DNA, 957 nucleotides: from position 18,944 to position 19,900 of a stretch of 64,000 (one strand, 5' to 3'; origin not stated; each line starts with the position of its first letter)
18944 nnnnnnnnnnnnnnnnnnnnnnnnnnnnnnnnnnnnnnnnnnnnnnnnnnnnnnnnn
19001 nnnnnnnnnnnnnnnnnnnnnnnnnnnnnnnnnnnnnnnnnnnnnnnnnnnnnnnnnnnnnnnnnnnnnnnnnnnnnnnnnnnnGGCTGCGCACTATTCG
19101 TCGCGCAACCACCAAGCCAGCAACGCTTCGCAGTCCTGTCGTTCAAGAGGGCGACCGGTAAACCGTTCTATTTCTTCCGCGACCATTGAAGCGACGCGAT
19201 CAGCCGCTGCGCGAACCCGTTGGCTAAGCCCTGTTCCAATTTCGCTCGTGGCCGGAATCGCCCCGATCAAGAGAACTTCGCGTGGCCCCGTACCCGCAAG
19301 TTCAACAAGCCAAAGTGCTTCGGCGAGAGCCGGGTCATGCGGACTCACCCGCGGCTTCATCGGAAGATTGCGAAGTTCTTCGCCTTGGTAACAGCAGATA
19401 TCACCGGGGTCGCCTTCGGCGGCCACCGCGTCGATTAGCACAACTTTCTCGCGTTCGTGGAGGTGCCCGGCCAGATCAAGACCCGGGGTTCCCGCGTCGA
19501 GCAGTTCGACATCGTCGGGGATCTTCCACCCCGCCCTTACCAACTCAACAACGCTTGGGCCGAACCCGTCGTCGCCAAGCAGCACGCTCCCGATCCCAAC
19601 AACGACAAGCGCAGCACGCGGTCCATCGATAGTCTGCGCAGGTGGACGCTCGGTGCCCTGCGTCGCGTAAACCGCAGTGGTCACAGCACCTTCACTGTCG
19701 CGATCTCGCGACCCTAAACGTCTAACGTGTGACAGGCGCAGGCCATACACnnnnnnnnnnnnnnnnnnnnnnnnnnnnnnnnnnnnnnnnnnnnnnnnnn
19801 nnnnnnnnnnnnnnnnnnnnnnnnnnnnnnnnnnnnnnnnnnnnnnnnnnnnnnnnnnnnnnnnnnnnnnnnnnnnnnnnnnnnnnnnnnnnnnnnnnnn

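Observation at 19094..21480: Deletion scar: [NiFe]-hydrogenase large-subunit tail fused to IS3-transposase tail, orphan maturation protease, and KorA-like gene lacking N-terminus and KorB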

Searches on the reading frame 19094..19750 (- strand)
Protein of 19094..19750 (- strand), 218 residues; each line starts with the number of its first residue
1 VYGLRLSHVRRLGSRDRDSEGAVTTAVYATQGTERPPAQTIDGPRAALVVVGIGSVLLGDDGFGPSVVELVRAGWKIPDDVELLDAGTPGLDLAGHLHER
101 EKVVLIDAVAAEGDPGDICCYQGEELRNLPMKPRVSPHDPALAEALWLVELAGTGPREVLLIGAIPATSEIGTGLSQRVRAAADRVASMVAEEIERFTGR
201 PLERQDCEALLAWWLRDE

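Call 6: search_protein_families(library=pfam, proteins=[window:19094-19750:-], max_evalue=0.01)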
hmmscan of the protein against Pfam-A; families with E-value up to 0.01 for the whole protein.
window:19094-19750:- (218 aa): 1 family
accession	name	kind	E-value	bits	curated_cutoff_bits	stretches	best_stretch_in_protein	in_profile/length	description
PF01750.23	HycI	-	4.8e-21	75.4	23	1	66-192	2-129/130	Hydrogenase maturation protease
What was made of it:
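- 19094..19684 (-): hybD-like [NiFe]-hydrogenase maturation endopeptidase gene, apparently intact. The likely start is the GTG at 19684-19682, which overlaps the native hybC stop as GTGA. The longest ORF, and the one databases annotate, runs to 19750. PF01750 E 4.8e-21 (call 6).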

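Call 9: search_protein_families(library=ncbifam, proteins=[window:19094-19750:-], max_evalue=0.01)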
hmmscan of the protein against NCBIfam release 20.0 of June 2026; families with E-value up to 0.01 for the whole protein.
window:19094-19750:- (218 aa): 7 families
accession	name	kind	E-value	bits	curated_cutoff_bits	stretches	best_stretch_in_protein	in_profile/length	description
TIGR00072.1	hydrog_prot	superfamily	2.4e-36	124.9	47.45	1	49-194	1-145/145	hydrogenase maturation protease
TIGR00140.1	hupD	subfamily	3.7e-31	108.1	151.8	1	49-196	2-149/151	HyaD/HybD family hydrogenase maturation endopeptidase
NF007777.0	PRK10466.1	equivalog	5.1e-26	91.4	190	1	49-196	4-151/164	HyaD/HybD family hydrogenase maturation endopeptidase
NF007616.0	PRK10264.1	equivalog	2.8e-19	69.6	261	1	48-181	6-140/195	hydrogenase 1 maturation protease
NF045519.1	NiFeSe_H2_mat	exception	3.4e-18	65.9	190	1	48-197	3-150/152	NiFeSe hydrogenase maturation protease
TIGR00130.1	frhD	equivalog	7.9e-17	61.7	134.95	1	48-195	5-152/153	coenzyme F420-reducing hydrogenase, FrhD protein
TIGR00142.1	hycI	equivalog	4.9e-11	42.6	119.1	1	48-196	1-144/146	hydrogenase maturation peptidase HycI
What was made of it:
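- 19094..19684 (-): TIGR00072 matched over 1-145/145 at 124.9 bits, cutoff 47.45 (call 9).
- Checked: The protease ORF 19094-19750 matches TIGR00072 over 1-145/145 (124.9 bits, cutoff 47.45; call 9).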

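Call 11: find_encoding_contigs(protein=window:19097-19684:-, flank=10000, max_places=10)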
Protein seq(196 aa) (196 aa): no gene with exactly this product is on record in the collection.

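Call 21: find_homologous_proteins(query=window:19097-19684:-)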
Query seq(196 aa) (196 aa): 341 proteins with E <= 0.001 among 5568 candidates; the best 120 are listed.
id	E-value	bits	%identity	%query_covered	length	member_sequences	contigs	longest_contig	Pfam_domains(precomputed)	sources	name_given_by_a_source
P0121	2.2e-123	428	99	100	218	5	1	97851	PF01750.24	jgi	jgi:hydrogenase maturation protease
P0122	2.7e-57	212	57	88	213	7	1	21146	PF01750.24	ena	-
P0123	1.8e-56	209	57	88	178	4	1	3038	PF01750.24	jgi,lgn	-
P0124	5.4e-56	208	58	89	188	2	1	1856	PF01750.24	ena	-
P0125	1.3e-54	203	60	86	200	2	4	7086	PF01750.24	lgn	-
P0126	3.1e-54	202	58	86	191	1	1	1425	PF01750.24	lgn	-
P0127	5.7e-54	201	63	69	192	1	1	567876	PF01750.24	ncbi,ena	-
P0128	1.1e-53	200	56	87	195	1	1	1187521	PF01750.24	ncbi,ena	-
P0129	1.2e-53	200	53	88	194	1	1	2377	PF01750.24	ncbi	-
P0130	7.8e-53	197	56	96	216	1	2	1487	PF01750.24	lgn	-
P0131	1.9e-52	196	55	88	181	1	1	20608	PF01750.24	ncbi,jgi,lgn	-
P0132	2.0e-51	193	55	86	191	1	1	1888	PF01750.24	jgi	jgi:hydrogenase maturation protease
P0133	2.0e-51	193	64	68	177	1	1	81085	PF01750.24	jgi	jgi:hydrogenase maturation protease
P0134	2.1e-51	193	56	88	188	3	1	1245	PF01750.24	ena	-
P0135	2.2e-51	193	55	86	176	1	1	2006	PF01750.24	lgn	-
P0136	2.3e-51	193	56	87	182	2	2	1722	PF01750.24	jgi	-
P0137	4.7e-51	191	52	92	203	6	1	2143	PF01750.24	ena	-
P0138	1.3e-50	190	55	89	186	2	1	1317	PF01750.24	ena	-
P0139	2.5e-50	189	53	88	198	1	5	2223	PF01750.24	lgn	-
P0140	5.1e-50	188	59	77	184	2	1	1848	PF01750.24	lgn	-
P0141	5.2e-50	188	53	87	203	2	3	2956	PF01750.24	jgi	jgi:hydrogenase maturation protease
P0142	1.2e-49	187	54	88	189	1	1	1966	PF01750.24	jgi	jgi:hydrogenase maturation protease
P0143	2.5e-49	186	53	87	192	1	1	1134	PF01750.24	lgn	-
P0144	4.1e-49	185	51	85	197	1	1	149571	PF01750.24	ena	-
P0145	4.1e-49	185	55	87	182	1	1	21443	PF01750.24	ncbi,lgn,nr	ncbi:MAG: hydrogenase maturation protease [Deltaproteobacteria bacterium]|nr:hydrogenase maturation 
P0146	3.8e-48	182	52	92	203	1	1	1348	PF01750.24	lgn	-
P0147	4.4e-48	182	52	88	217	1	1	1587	PF01750.24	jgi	-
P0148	1.3e-47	180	52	90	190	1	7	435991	PF01750.24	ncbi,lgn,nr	ncbi:MAG: hydrogenase maturation protease [Deltaproteobacteria bacterium]|nr:hydrogenase maturation 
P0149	1.5e-47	180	53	90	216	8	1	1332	PF01750.24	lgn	-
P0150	1.9e-47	180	53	92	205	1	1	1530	PF01750.24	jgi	jgi:hydrogenase maturation protease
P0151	6.2e-47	178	52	88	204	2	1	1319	PF01750.24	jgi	-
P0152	8.6e-47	178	49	88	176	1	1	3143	PF01750.24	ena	-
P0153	1.7e-46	177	50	90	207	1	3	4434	PF01750.24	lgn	-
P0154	1.9e-46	176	56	77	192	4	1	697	PF01750.24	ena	-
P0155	2.4e-46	176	51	86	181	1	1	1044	PF01750.24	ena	-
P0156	3.4e-46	176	52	88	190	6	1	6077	PF01750.24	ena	-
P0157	4.6e-46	175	52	87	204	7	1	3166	PF01750.24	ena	-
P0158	5.7e-46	175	50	95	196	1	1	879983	PF01750.24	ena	-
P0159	5.9e-46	175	53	84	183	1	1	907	PF01750.24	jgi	jgi:hydrogenase maturation protease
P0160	6.3e-46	175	50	95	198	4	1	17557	PF01750.24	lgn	-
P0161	1.9e-45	173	51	87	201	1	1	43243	PF01750.24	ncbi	ncbi:MAG: hydrogenase maturation protease [Candidatus Binatia bacterium]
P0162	2.2e-45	173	51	88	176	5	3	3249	PF01750.24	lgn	-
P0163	2.5e-45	173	60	59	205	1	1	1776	PF01750.24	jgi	jgi:hydrogenase maturation protease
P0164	5.3e-45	172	52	86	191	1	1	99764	PF01750.24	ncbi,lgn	-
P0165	7.2e-45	171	51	88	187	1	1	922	PF01750.24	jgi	-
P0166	9.4e-45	171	51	87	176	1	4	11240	PF01750.24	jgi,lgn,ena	-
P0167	2.7e-44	169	48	86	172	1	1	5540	PF01750.24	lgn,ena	-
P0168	2.7e-44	169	51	85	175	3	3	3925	PF01750.24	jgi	-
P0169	4.4e-44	169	49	91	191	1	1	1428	PF01750.24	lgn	-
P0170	2.2e-43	166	50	87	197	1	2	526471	PF01750.24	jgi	jgi:hydrogenase maturation protease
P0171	5.3e-43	165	53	81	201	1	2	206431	PF01750.24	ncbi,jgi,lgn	ncbi:MAG TPA: hydrogenase maturation protease [Candidatus Binatia bacterium]|jgi:hydrogenase maturat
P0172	5.7e-43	165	47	86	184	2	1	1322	PF01750.24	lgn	-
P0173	6.8e-43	165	52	86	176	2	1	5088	PF01750.24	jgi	jgi:hydrogenase maturation protease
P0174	7.7e-43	165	59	66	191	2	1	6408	PF01750.24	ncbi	-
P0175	8.7e-43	165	50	85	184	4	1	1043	PF01750.24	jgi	jgi:hydrogenase maturation protease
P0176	5.2e-42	162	51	84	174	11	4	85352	PF01750.24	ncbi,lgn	-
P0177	7.6e-42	161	50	87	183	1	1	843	PF01750.24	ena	-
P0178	2.7e-41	160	57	67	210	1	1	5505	PF01750.24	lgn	-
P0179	3.6e-41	159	50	84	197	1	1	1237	PF01750.24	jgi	jgi:hydrogenase maturation protease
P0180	3.9e-41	159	56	72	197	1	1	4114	PF01750.24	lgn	-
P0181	6.5e-41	158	51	86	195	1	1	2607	PF01750.24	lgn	-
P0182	6.5e-41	158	49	86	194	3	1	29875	PF01750.24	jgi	-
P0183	6.9e-41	158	49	89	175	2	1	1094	PF01750.24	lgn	-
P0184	8.6e-41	158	51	74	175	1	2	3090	PF01750.24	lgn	-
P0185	9.6e-41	158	50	86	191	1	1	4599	PF01750.24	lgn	-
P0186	1.1e-40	158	48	87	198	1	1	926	PF01750.24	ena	-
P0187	1.4e-40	157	49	86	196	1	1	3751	PF01750.24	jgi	jgi:hydrogenase maturation protease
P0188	2.6e-40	156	59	68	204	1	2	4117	PF01750.24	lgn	-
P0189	2.6e-40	156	59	67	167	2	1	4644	PF01750.24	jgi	-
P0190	3.3e-40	156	50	82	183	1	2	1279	PF01750.24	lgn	-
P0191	4.6e-40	156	58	71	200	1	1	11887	PF01750.24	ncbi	-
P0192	5.3e-40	155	51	86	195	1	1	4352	PF01750.24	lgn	-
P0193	9.7e-40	155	46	85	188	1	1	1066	PF01750.24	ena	-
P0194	2.1e-39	153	46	86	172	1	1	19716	PF01750.24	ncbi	-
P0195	3.6e-39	153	57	67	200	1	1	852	PF01750.24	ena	-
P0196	5.3e-39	152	47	85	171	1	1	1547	PF01750.24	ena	-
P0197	6.4e-39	152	47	85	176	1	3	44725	PF01750.24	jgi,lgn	jgi:hydrogenase maturation protease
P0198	2.9e-38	150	55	67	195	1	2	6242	PF01750.24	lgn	-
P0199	3.4e-38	150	49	87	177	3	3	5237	PF01750.24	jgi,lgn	jgi:hydrogenase maturation protease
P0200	8.8e-38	148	48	87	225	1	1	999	PF01750.24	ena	-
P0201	9.7e-38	148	55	67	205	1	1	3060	PF01750.24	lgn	-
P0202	1.2e-37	148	48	84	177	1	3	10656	PF01750.24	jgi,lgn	jgi:hydrogenase maturation protease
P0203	1.2e-37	148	44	85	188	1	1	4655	PF01750.24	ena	-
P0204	1.8e-37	147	46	89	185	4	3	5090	PF01750.24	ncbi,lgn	-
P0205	2.2e-37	147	45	85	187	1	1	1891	PF01750.24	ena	-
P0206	2.4e-37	147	49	87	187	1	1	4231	PF01750.24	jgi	jgi:hydrogenase maturation protease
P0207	3.2e-37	146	49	80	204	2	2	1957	PF01750.24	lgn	-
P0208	4.0e-37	146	50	65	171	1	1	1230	PF01750.24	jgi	jgi:hydrogenase maturation protease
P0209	6.6e-37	145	43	94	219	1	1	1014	PF01750.24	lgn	-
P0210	1.7e-36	144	45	89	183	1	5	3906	PF01750.24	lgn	-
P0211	2.0e-36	144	49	86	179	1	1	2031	PF01750.24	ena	-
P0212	2.2e-36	144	46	88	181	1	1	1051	PF01750.24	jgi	jgi:hydrogenase maturation protease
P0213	2.8e-36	143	44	86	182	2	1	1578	PF01750.24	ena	-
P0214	3.9e-36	143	46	85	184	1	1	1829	PF01750.24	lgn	-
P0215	5.7e-36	142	44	84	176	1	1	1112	PF01750.24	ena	-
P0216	6.3e-36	142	47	84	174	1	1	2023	PF01750.24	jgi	jgi:hydrogenase maturation protease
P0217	1.4e-35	141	44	85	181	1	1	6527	PF01750.24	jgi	jgi:hydrogenase maturation protease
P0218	1.5e-35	141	47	84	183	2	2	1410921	PF01750.24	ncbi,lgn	ncbi:MAG: hydrogenase maturation protease [Myxococcota bacterium]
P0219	1.7e-35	141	45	84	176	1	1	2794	PF01750.24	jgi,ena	-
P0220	2.3e-35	140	45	88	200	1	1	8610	PF01750.24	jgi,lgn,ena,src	-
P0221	3.4e-35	140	45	85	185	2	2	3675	PF01750.24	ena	-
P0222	4.3e-35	139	44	85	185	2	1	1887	PF01750.24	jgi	jgi:hydrogenase maturation protease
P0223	4.8e-35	139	43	85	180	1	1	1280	PF01750.24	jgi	jgi:hydrogenase maturation protease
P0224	5.9e-35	139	54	71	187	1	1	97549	PF01750.24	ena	-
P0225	6.0e-35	139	44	84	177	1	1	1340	PF01750.24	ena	-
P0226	6.0e-35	139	44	84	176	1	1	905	PF01750.24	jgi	jgi:hydrogenase maturation protease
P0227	7.3e-35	139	43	85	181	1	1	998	PF01750.24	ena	-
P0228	7.9e-35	139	44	84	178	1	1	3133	PF01750.24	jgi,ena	-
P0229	1.1e-34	138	45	85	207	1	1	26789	PF01750.24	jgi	jgi:hydrogenase maturation protease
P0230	1.4e-34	138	45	87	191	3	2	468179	PF01750.24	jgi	-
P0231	1.5e-34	138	41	84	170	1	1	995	PF01750.24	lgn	-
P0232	1.5e-34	138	43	84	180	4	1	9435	PF01750.24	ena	-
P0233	1.9e-34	137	55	62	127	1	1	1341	PF01750.24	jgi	jgi:hydrogenase maturation protease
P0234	1.9e-34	137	43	85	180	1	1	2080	PF01750.24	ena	-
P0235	1.9e-34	137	44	86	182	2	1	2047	PF01750.24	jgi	-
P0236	1.9e-34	137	54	66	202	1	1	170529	PF01750.24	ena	-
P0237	2.4e-34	137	43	86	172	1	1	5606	PF01750.24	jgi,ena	-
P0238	2.5e-34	137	44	85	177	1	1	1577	PF01750.24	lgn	-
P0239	3.1e-34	137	48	65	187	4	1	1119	PF01750.24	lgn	-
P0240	3.4e-34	136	48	65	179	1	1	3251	PF01750.24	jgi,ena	-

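Call 23: find_encoding_contigs(protein=P0127, flank=10000, max_places=2)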
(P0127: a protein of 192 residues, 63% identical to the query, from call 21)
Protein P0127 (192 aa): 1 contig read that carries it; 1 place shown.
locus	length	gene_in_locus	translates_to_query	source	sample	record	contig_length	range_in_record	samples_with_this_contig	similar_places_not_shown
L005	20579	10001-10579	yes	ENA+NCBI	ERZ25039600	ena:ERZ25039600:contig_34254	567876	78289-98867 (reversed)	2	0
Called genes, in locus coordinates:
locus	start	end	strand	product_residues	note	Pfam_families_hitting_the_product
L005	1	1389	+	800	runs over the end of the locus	PF00708:Acylphosphatase, PF07503:zf-HYPF, PF01300:Sua5_yciO_yrdC, PF17788:HypF_C, PF22521:HypF_C_2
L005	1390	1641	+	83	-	PF01455:HupF_HypC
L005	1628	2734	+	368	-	PF01924:HypD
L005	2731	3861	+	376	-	PF00586:AIRS, PF02769:AIRS_C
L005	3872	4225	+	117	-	PF01155:HypA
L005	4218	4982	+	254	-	PF02492:cobW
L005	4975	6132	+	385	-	PF01058:Oxidored_q6, PF14720:NiFe_hyd_SSU_C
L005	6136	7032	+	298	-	PF13187:Fer4_9 (faint), PF12797:Fer4_2 (faint), PF13237:Fer4_10 (faint), PF12838:Fer4_7 (faint), PF13247:Fer4_11, PF00037:Fer4 (weak), PF12837:Fer4_6 (weak)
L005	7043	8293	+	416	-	PF03916:NrfD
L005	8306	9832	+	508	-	PF27537:HoxH (weak), PF00374:NiFeSe_Hases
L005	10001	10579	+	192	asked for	PF01750:HycI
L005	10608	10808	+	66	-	PF11127:YgaP-like_TM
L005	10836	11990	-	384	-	-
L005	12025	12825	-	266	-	PF00106:adh_short, PF08659:KR (weak), PF13561:adh_short_C2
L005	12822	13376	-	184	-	PF02627:CMD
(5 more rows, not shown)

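Call 24: find_encoding_contigs(protein=P0122, flank=10000, max_places=2)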
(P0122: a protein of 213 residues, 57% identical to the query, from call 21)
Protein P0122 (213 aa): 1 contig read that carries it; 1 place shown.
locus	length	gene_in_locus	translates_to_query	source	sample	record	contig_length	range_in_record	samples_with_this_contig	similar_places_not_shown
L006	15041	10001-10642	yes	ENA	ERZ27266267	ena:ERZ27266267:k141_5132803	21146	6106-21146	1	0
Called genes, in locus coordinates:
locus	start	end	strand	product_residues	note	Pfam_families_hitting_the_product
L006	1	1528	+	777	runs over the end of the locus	PF00708:Acylphosphatase, PF07503:zf-HYPF, PF01300:Sua5_yciO_yrdC, PF17788:HypF_C, PF22521:HypF_C_2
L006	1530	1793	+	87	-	PF01455:HupF_HypC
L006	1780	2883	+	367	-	PF01924:HypD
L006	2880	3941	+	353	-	PF00586:AIRS, PF02769:AIRS_C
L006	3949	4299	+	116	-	PF01155:HypA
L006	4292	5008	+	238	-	PF02492:cobW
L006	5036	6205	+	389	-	PF01058:Oxidored_q6, PF14720:NiFe_hyd_SSU_C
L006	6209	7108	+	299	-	PF13187:Fer4_9 (faint), PF12838:Fer4_7 (weak), PF13237:Fer4_10 (faint), PF13247:Fer4_11, PF12797:Fer4_2 (weak), PF12837:Fer4_6 (weak), PF00037:Fer4 (weak)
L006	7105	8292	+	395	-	PF03916:NrfD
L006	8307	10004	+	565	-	PF27537:HoxH (weak), PF00374:NiFeSe_Hases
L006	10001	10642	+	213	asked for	PF01750:HycI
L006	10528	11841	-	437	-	-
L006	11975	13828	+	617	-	PF06980:DUF1302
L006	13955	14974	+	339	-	PF14870:PSII_BNR, PF15902:Sortilin-Vps10 (faint), PF25852:DUF6242_C (faint), PF02012:BNR (faint), PF14870:PSII_BNR, PF13088:BNR_2 (faint), PF14870:PSII_BNR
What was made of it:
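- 19094..19684 (-): In relatives hybD is the last gene of the operon and overlaps hybC by 4 nt (calls 23, 24).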

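Call 27: search_solved_structures(query=window:19097-19684:-, show_alignments=2)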
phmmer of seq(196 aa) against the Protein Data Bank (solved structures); distinct sequences matched with E-value up to 0.001: 5.
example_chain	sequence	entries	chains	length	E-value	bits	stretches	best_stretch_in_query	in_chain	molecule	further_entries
2kml_A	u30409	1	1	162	2e-21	80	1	26-168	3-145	Maturation element for hydrogenase 2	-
1cfz_A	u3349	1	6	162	2.8e-21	79.5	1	26-168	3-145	HYDROGENASE 2 MATURATION PROTEASE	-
5ttx_A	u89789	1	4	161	1.7e-20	77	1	26-171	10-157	Hydrogenase 2 maturation peptidase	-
5ija_A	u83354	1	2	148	6.4e-08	35.9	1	27-171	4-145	Hydrogenase-specific maturation endopeptidase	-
5zby_A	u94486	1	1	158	8.9e-08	35.5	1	23-172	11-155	Hydrogenase maturation protease HycI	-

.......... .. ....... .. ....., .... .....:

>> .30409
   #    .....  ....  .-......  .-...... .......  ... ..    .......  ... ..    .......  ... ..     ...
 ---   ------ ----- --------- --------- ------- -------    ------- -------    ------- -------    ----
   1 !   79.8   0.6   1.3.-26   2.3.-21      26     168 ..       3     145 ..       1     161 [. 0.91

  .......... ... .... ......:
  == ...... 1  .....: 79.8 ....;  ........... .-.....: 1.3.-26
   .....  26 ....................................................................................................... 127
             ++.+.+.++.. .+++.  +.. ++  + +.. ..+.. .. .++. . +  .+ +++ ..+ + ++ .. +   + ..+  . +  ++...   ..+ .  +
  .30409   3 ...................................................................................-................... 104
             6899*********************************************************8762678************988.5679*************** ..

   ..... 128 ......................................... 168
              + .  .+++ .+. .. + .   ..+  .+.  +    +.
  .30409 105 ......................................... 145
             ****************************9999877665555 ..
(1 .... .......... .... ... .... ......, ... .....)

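Call 35: list_cluster_members(proteins=[P0121, P0001, P0241, P0002, P0004])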
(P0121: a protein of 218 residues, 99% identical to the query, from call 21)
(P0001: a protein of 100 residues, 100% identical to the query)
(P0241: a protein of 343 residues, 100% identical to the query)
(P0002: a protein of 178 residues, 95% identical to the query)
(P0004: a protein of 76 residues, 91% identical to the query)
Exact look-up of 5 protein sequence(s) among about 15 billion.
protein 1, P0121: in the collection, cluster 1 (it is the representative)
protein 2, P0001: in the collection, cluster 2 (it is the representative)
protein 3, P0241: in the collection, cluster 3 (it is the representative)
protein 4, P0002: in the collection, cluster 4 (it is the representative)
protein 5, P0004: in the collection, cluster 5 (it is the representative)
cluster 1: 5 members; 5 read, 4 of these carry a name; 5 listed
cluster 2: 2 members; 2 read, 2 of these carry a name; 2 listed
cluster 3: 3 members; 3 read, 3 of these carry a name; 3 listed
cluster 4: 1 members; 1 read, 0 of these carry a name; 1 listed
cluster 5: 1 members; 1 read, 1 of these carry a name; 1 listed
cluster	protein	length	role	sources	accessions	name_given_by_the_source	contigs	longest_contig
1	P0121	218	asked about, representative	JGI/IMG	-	hydrogenase maturation protease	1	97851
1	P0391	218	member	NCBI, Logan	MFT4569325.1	MAG: hydrogenase maturation protease [Candidatus Binatia bacterium]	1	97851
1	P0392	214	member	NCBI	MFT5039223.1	MAG: hydrogenase maturation protease, partial [Hyphomicrobiaceae bacterium]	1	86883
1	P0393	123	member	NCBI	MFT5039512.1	MAG: hydrogenase maturation protease, partial [Hyphomicrobiaceae bacterium]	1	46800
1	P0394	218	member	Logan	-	-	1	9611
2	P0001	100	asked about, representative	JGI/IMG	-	Ni,Fe-hydrogenase I large subunit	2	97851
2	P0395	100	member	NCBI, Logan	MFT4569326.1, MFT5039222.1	MAG: Ni,Fe-hydrogenase I large subunit [Hyphomicrobiaceae bacterium]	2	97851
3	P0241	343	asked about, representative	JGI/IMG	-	pyruvate/2-oxoacid:ferredoxin oxidoreductase alpha subunit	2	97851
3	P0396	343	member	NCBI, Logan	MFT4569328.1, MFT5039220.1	MAG: pyruvate/2-oxoacid:ferredoxin oxidoreductase alpha subunit [Hyphomicrobiaceae ...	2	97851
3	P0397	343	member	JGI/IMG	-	pyruvate/2-oxoacid:ferredoxin oxidoreductase alpha subunit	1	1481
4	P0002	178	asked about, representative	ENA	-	-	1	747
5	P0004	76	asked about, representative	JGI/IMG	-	hydrogenase large subunit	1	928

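Call 36: find_encoding_contigs(protein=P0394, flank=10000, max_places=4)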
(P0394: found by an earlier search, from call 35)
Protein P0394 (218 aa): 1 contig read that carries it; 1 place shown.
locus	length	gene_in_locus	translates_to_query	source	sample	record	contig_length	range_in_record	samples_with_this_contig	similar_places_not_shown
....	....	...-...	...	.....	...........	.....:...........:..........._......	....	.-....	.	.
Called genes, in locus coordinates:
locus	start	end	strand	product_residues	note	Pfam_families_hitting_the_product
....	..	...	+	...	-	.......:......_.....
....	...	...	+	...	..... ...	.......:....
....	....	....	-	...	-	-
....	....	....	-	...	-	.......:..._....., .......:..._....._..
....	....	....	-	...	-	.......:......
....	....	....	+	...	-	-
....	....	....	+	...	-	-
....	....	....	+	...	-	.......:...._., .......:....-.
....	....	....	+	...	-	-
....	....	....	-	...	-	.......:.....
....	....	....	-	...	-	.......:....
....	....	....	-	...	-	?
